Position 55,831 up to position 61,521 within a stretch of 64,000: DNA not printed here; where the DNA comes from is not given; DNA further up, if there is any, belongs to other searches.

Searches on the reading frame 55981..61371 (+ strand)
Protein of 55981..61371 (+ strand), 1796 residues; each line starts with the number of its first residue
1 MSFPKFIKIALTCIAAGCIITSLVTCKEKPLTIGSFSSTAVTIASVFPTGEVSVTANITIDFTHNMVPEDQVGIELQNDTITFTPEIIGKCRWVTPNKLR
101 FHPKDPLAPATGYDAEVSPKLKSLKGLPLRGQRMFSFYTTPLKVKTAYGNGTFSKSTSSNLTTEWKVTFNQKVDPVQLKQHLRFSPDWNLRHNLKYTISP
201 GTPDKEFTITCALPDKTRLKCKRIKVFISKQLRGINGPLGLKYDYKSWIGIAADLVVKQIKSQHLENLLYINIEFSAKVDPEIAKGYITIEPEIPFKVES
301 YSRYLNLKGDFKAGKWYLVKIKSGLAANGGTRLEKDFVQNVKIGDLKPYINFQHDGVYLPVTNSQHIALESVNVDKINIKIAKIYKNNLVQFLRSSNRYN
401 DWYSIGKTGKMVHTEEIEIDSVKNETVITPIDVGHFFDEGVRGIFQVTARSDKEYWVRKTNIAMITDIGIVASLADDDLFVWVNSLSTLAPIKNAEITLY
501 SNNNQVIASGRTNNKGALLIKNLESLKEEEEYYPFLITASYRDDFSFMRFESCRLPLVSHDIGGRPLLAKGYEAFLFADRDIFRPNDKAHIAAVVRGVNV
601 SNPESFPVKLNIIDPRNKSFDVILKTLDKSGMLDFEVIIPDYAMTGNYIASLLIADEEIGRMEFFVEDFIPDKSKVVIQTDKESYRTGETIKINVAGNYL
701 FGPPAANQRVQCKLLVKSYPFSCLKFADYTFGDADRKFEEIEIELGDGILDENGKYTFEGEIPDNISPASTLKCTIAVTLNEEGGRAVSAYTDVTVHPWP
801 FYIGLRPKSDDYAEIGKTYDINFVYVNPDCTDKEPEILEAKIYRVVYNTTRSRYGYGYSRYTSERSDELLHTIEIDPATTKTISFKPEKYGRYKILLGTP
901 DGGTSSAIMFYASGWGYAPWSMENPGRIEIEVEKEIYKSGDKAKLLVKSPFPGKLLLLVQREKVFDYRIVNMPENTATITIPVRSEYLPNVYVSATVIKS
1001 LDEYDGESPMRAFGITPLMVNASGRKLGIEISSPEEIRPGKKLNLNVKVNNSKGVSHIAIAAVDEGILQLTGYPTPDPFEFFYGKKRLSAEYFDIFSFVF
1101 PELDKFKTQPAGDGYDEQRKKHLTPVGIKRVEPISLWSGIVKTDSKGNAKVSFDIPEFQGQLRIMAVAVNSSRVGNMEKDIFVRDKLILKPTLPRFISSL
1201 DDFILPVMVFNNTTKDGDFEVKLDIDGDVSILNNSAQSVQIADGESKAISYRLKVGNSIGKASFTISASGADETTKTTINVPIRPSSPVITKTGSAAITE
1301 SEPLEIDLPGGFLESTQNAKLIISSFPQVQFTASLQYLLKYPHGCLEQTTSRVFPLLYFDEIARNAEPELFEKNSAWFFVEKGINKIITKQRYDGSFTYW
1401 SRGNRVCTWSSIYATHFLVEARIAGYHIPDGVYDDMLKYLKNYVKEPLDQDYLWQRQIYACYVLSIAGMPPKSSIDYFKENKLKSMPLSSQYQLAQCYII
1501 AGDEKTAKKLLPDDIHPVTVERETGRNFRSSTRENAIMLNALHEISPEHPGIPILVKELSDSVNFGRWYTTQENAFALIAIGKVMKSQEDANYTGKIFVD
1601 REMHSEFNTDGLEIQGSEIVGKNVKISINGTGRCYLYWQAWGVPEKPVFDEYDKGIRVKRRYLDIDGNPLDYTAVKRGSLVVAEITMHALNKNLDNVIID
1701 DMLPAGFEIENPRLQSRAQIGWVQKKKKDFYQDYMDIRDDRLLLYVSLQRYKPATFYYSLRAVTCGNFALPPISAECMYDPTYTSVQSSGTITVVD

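Call 64: search_protein_families(library=pfam, proteins=[window:55981-61371:+], max_evalue=0.0001)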
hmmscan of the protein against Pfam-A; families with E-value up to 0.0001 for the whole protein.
window:55981-61371:+ (1796 aa): 10 families
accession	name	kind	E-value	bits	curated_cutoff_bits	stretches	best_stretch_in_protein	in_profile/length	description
PF17973.7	bMG10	-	2.7e-27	95.9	26.2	1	1655-1781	1-130/131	Bacterial Alpha-2-macroglobulin MG10 domain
PF07703.20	A2M_BRD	-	1.3e-24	87.6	22.7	1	928-1070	1-140/140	Alpha-2-macroglobulin bait region domain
PF17972.7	bMG5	-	1.4e-22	80.9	26.5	1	676-798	5-127/127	Bacterial Alpha-2-macroglobulin MG5 domain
PF11974.14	bMG3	-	1.6e-20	73.4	34.9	1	465-565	1-101/103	Bacterial alpha-2-macroglobulin MG3 domain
PF01835.25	MG2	-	1.9e-17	63.8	32.8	1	574-657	2-87/96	MG2 domain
PF00207.28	A2M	-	8.3e-15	54.8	21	1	1136-1223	3-92/92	Alpha-2-macroglobulin family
PF13205.12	Big_5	-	1.8e-10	41.9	23.6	1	38-139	2-105/105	Bacterial Ig-like domain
PF17962.7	bMG6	-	2.3e-08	34.6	23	1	804-915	1-112/112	Bacterial macroglobulin domain 6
PF21142.3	A2M_bMG2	-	7.5e-07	29.6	25.5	1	352-446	2-101/119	Bacterial alpha-2 macroglobulin MG2 domain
PF07678.20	TED_complement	-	1.1e-05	25.2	22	1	1330-1423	15-107/312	A-macroglobulin TED domain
